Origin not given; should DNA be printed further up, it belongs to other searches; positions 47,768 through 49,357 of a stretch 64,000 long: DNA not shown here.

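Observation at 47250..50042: MacB-like ABC transporter with a His-rich FtsX permease and a DUF3299-like partner: candidate zinc-starvation system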

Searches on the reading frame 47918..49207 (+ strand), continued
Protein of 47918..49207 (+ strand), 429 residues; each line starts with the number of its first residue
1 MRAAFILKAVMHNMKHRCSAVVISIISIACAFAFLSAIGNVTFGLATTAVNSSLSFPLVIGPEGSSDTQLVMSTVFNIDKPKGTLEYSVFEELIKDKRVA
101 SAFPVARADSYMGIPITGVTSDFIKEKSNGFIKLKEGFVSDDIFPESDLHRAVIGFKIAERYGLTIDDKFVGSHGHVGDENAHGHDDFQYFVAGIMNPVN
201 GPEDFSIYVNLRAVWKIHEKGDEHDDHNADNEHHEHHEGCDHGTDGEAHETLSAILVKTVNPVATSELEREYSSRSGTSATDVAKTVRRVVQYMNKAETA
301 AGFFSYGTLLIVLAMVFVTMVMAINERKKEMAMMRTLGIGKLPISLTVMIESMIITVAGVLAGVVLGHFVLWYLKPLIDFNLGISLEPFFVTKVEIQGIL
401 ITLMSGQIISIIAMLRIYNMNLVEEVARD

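Call 71: find_encoding_contigs(protein=P0095, flank=3000, max_places=2)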
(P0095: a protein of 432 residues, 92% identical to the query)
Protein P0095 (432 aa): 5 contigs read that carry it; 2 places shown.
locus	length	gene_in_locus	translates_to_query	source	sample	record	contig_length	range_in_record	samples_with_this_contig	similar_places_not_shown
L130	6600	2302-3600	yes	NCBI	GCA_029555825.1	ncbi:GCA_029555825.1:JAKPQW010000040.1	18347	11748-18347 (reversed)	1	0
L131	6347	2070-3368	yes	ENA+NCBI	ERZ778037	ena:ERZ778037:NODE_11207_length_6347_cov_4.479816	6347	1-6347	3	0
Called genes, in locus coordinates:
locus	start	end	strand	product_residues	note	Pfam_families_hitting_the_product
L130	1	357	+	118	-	?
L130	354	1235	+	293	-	PF01656:CbiA, PF10609:ParA (faint), PF13614:AAA_31 (faint), PF12838:Fer4_7 (faint), PF00037:Fer4 (faint), PF12797:Fer4_2 (faint), PF13237:Fer4_10 (faint), PF14697:Fer4_21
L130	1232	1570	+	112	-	PF02579:Nitro_FeMo-Co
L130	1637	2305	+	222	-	PF00005:ABC_tran, PF13304:AAA_21 (weak)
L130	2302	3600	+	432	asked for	PF02687:FtsX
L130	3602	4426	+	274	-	-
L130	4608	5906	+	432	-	-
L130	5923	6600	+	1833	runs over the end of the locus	PF16313:DUF4953 (weak)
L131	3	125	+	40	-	?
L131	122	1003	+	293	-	PF01656:CbiA, PF10609:ParA (faint), PF13614:AAA_31 (faint), PF12838:Fer4_7 (faint), PF00037:Fer4 (faint), PF12797:Fer4_2 (faint), PF13237:Fer4_10 (faint), PF14697:Fer4_21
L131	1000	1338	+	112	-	PF02579:Nitro_FeMo-Co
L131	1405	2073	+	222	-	PF00005:ABC_tran, PF13304:AAA_21 (weak)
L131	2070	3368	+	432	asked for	PF02687:FtsX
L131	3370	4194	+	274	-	-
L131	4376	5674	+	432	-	-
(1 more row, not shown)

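Call 72: find_encoding_contigs(protein=P0100, flank=3000, max_places=1)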
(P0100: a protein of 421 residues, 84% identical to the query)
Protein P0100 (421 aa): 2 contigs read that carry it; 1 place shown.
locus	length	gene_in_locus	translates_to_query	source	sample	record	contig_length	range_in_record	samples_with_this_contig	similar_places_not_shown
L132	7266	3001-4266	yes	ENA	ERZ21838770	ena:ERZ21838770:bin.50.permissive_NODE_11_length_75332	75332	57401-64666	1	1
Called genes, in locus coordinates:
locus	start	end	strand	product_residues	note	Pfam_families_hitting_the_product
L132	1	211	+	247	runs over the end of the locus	PF02579:Nitro_FeMo-Co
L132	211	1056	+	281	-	PF01656:CbiA, PF10609:ParA, PF13614:AAA_31 (faint), PF00037:Fer4 (weak), PF12837:Fer4_6 (faint), PF14697:Fer4_21 (weak), PF13187:Fer4_9 (weak), PF10609:ParA (weak)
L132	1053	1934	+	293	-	PF01656:CbiA, PF10609:ParA (faint), PF13614:AAA_31 (faint), PF12838:Fer4_7 (faint), PF00037:Fer4 (weak), PF12797:Fer4_2 (faint), PF14697:Fer4_21, PF13187:Fer4_9 (weak), +2 more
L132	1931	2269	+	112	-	PF02579:Nitro_FeMo-Co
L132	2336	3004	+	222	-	PF00005:ABC_tran, PF13304:AAA_21 (faint)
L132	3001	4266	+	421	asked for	PF12704:MacB_PCD (weak), PF02687:FtsX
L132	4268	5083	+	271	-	-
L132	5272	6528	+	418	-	-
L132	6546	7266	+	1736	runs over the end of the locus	-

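Call 78: search_solved_structures(query=A2, max_evalue=0.01, show_alignments=3)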
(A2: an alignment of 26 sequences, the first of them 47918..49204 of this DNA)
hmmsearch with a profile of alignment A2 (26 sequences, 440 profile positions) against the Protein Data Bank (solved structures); distinct sequences matched with E-value up to 0.01: 9.
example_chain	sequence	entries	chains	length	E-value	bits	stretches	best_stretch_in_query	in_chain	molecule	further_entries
9o9x_C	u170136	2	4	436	2.1e-08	36.9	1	320-391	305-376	ABC transporter permease YtrF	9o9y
9w2w_A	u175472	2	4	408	5.2e-05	25.7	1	314-425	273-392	LolF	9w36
9w35_A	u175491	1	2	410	5.3e-05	25.7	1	314-425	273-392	LolF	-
9w37_A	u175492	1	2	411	5.3e-05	25.7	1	314-425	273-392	LolF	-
9ge6_A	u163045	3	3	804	0.00012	24.5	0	318-401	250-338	Uncharacterized ABC transporter permease YbbP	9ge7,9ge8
5xu1_M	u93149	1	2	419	0.0013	21.1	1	327-381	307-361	ABC transporter permeae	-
7arh_E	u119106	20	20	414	0.0041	19.4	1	305-391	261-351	Lipoprotein-releasing system transmembrane protein LolE | Lipoprotein transporter subunit LolE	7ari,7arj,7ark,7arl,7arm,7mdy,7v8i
7mdx_B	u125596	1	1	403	0.0042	19.4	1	305-391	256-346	Lipoprotein-releasing system transmembrane protein LolE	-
9rli_E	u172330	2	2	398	0.0044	19.3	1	307-391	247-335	Lipoprotein-releasing system transmembrane protein LolE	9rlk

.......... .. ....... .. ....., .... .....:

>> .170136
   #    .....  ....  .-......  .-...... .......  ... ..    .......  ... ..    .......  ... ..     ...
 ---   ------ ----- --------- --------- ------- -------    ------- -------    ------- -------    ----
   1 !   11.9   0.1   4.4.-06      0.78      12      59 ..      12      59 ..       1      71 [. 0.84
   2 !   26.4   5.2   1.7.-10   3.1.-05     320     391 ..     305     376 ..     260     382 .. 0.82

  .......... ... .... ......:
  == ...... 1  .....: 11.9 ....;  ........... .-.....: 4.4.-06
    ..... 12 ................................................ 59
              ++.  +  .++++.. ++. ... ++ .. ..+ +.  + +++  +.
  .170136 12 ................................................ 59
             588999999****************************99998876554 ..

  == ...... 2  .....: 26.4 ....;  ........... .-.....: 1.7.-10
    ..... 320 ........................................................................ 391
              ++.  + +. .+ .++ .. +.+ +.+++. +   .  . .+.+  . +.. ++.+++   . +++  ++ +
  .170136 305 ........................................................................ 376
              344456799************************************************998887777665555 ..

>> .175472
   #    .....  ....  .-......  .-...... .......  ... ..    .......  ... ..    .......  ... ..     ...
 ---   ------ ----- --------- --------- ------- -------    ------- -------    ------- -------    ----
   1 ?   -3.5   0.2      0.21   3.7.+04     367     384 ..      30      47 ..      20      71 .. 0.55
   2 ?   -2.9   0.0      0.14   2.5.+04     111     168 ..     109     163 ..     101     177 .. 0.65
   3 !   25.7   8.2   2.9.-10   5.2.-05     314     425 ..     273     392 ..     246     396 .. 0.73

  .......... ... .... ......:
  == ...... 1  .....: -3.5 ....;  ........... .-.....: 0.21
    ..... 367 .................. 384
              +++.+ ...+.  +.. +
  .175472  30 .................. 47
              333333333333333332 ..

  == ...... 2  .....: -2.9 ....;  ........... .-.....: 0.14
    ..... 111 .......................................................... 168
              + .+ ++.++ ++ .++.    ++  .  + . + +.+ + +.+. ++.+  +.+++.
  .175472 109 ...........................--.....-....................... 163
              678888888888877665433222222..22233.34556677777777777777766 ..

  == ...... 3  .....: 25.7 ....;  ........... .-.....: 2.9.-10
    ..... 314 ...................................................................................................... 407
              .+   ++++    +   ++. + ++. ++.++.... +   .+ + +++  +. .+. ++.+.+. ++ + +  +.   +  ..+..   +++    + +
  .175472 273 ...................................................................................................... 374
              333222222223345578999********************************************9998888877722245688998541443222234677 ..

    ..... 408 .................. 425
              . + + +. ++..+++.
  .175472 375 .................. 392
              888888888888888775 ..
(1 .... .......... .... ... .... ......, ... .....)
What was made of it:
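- Closest known: MacAB-TolC tripartite efflux pump. Different: The periplasmic domain is not alignable by sequence to solved MacB/Lol proteins (call 78).
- It reaches only 19-37 bits, in the TM region alone, against solved LolE, LolF, YtrF and YbbP chains (call 78).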
